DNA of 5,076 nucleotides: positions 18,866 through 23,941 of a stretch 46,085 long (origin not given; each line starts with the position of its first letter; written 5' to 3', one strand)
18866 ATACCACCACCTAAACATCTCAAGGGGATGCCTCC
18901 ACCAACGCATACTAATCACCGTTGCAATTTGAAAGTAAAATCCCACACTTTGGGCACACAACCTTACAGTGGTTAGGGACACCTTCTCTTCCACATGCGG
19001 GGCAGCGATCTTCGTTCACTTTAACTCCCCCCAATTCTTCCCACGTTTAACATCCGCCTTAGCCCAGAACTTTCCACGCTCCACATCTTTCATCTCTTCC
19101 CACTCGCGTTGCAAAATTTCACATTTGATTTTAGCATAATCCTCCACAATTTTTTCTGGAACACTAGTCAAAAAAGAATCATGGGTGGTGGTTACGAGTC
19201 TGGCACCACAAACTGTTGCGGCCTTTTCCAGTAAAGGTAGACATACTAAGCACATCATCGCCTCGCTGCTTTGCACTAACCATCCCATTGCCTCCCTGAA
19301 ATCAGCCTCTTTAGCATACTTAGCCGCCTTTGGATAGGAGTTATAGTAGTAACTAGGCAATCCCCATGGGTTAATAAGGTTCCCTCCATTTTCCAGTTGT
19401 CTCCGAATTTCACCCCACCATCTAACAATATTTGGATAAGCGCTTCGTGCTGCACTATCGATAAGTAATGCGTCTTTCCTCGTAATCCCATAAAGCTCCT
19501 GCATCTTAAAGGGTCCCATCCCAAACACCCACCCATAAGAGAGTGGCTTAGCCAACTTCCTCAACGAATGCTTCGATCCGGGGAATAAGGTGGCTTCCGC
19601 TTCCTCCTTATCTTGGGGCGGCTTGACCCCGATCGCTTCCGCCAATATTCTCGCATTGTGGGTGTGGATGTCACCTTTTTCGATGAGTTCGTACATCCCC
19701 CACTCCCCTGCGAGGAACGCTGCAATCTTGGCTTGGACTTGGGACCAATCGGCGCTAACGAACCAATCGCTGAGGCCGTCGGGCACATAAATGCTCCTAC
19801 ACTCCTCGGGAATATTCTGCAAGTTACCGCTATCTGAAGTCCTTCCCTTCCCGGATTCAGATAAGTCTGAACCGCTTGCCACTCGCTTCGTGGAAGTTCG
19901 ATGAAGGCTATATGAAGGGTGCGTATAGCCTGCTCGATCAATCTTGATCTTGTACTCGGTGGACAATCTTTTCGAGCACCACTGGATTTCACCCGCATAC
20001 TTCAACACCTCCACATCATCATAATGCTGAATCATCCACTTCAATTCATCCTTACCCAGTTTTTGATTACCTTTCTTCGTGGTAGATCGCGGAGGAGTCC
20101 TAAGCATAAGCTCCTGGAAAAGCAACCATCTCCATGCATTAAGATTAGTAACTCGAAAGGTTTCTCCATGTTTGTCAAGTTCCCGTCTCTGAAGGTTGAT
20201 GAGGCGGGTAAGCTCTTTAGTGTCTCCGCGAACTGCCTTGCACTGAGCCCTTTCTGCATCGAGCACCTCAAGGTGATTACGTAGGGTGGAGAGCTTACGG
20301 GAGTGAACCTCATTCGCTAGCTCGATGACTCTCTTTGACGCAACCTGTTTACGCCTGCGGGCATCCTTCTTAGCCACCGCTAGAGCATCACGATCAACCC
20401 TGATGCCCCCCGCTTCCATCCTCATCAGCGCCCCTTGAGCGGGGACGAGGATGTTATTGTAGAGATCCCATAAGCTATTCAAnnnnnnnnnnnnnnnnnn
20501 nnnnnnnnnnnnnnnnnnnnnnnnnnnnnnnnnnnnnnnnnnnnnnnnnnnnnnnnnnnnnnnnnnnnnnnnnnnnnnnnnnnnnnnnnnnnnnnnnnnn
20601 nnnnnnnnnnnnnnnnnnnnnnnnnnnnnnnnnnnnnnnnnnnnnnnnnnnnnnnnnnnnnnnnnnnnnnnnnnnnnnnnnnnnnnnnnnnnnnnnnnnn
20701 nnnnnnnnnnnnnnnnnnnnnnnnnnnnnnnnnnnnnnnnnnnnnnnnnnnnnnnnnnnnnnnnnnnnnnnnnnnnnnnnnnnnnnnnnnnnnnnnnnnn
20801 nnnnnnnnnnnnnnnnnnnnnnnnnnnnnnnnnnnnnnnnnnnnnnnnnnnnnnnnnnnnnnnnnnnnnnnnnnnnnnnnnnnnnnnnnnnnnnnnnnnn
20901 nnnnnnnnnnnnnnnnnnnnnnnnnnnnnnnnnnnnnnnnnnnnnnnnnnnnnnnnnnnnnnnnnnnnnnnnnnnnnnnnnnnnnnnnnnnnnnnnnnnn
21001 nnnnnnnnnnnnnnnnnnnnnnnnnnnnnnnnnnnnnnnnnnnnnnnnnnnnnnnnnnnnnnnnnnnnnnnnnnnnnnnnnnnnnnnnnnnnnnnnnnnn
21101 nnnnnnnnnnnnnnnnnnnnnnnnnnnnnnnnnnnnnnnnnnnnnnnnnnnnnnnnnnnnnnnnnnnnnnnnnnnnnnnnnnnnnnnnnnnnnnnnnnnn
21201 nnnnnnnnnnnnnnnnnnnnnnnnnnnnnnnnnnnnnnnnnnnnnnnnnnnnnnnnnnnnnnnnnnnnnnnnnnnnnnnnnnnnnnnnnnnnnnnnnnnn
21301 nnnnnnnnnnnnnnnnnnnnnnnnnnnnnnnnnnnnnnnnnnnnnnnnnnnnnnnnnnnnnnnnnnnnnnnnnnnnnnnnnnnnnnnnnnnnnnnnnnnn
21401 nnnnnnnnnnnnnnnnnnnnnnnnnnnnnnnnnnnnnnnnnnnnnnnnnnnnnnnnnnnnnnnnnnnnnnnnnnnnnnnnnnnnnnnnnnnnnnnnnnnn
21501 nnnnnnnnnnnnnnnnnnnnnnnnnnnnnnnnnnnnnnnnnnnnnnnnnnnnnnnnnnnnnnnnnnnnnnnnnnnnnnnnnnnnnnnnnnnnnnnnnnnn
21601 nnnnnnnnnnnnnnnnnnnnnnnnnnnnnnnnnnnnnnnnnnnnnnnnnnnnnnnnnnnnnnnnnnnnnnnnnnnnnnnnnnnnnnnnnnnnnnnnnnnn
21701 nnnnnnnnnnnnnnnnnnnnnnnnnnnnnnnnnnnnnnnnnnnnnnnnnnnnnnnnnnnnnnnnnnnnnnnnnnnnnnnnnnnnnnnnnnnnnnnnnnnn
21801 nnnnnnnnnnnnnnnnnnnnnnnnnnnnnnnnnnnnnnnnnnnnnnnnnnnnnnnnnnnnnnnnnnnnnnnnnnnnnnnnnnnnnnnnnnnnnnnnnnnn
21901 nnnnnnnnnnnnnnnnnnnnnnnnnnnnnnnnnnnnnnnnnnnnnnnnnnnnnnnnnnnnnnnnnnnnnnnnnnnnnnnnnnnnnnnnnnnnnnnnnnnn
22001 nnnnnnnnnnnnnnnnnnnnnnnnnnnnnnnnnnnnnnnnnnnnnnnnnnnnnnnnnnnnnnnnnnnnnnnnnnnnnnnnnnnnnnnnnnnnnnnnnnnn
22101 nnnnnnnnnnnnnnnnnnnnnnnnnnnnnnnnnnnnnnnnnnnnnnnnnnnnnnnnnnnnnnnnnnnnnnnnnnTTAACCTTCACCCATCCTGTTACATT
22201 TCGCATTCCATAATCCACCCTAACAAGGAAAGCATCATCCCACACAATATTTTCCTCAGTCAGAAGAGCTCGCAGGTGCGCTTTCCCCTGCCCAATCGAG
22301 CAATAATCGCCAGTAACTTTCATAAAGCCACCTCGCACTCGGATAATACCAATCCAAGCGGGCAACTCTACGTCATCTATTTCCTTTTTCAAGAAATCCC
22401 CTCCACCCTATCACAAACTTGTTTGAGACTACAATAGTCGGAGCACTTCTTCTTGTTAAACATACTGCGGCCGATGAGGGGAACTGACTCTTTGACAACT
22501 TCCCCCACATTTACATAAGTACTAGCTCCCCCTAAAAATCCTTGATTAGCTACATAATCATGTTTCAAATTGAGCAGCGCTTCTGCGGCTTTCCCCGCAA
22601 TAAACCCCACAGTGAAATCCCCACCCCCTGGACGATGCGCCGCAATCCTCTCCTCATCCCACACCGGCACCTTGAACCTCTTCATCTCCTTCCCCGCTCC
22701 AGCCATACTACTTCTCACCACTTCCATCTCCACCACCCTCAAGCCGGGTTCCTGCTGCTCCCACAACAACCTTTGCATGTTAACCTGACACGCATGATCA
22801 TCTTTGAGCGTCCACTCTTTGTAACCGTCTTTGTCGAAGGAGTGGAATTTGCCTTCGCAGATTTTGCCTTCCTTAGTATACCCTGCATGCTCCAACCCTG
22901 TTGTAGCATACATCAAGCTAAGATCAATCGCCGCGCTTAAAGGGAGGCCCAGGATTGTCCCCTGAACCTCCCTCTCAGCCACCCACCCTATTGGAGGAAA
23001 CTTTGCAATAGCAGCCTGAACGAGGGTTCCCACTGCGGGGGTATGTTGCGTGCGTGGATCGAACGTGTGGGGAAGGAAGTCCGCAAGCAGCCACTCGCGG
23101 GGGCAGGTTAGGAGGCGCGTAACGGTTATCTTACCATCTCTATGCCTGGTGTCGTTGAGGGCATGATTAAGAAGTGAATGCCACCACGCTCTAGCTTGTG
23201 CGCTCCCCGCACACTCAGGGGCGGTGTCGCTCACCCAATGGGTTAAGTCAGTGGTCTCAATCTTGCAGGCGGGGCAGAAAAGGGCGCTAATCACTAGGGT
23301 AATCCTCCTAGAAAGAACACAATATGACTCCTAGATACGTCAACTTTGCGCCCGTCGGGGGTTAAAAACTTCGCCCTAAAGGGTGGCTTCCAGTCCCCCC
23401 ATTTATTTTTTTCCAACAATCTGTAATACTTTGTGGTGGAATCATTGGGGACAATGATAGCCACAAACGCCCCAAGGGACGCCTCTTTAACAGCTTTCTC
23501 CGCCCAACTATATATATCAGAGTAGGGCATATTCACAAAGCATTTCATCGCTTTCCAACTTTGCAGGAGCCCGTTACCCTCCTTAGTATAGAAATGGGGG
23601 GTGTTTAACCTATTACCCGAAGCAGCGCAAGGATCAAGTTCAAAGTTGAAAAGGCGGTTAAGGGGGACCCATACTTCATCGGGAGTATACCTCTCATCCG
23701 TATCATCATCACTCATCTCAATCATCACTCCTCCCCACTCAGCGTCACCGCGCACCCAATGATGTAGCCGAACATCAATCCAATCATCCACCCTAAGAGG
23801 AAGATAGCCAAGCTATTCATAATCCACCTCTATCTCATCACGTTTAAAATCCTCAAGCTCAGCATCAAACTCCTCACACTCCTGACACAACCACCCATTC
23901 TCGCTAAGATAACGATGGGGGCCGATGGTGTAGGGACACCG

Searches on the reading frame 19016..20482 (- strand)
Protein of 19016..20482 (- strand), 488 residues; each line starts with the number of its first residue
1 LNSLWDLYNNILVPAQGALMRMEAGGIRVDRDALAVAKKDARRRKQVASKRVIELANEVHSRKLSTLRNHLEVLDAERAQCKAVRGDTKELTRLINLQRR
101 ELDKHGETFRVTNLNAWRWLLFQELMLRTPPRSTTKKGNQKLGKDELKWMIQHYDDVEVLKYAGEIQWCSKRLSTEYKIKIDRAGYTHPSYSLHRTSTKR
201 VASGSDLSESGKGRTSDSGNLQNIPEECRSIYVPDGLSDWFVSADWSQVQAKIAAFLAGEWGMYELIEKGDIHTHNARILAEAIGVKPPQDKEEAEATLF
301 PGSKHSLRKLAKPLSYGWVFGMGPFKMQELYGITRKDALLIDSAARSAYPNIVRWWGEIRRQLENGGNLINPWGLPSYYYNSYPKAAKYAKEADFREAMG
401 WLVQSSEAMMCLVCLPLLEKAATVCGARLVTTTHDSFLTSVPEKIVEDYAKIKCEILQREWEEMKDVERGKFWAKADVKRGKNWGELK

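Call 19: search_protein_families(library=pfam, proteins=[window:19016-20482:-], max_evalue=0.01)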
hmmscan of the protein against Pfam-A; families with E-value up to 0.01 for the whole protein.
window:19016-20482:- (488 aa): 1 family
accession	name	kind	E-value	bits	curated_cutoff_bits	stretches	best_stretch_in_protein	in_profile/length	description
PF00476.26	DNA_pol_A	-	5.5e-28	98.4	34.3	1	93-486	14-381/381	DNA polymerase family A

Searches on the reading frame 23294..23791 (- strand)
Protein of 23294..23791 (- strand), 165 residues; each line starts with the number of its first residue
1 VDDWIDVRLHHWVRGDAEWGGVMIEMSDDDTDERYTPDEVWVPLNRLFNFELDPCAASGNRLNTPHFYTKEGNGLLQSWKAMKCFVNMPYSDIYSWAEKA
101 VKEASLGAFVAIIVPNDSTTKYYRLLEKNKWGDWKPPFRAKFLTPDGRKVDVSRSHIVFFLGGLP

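Call 19: search_protein_families(library=pfam, proteins=[window:23294-23791:-], max_evalue=0.01)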
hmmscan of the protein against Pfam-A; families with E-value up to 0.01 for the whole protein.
window:23294-23791:- (165 aa): 1 family
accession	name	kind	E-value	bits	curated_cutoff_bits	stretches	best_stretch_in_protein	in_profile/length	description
PF05869.16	Dam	-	7.7e-16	58.7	28.1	1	28-126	6-106/169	DNA N-6-adenine-methyltransferase (Dam)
